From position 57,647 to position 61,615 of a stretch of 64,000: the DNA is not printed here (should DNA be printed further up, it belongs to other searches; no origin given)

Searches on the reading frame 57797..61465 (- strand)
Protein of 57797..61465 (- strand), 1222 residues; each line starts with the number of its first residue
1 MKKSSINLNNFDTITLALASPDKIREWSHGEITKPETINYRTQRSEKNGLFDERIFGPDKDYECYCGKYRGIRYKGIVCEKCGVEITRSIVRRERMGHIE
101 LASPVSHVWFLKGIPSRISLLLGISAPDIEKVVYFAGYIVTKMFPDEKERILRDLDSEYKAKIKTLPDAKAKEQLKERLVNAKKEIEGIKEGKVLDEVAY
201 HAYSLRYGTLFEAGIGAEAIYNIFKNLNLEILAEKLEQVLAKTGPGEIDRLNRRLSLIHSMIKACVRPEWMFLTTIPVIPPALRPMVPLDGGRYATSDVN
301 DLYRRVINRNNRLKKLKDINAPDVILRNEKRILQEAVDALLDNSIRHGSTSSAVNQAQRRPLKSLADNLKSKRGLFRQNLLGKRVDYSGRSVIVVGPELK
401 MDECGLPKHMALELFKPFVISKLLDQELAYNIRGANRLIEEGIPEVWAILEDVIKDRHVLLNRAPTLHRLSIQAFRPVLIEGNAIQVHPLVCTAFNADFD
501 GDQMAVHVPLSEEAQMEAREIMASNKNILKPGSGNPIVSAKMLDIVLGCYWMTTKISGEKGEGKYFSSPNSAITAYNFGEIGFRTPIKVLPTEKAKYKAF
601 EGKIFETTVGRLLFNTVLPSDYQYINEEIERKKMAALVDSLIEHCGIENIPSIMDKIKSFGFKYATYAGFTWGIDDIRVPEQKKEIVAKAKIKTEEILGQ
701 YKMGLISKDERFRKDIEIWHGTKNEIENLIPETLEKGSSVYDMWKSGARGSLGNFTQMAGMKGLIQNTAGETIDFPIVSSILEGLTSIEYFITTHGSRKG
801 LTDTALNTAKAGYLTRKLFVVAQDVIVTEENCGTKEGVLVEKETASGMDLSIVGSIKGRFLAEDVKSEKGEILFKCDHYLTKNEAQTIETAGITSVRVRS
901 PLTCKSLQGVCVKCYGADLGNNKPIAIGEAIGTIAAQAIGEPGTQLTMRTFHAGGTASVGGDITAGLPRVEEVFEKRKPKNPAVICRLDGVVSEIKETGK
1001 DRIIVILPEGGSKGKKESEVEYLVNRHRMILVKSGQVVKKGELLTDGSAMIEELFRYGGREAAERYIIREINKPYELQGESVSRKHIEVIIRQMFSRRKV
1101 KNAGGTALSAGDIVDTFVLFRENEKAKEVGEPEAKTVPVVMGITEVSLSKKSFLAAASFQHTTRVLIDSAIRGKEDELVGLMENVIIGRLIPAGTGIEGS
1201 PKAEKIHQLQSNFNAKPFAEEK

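Call 78: search_protein_families(library=pfam, proteins=[window:57797-61465:-], max_evalue=0.00001)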
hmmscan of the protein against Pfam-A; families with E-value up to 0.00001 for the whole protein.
window:57797-61465:- (1222 aa): 5 families
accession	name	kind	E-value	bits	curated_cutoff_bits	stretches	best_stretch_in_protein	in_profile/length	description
PF04997.17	RNA_pol_Rpb1_1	-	5.9e-72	243.1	39.7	1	9-380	2-312/312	RNA polymerase Rpb1, domain 1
PF04998.22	RNA_pol_Rpb1_5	-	1.2e-53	182.7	28.5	1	784-1106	1-257/267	RNA polymerase Rpb1, domain 5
PF00623.25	RNA_pol_Rpb1_2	-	5.3e-42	144.3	25.3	2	431-523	73-165/166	RNA polymerase Rpb1, domain 2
PF04983.23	RNA_pol_Rpb1_3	-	4.1e-21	76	28.9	1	527-677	1-162/162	RNA polymerase Rpb1, domain 3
PF05000.22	RNA_pol_Rpb1_4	-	5.2e-09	36.4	24.8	1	716-784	11-93/107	RNA polymerase Rpb1, domain 4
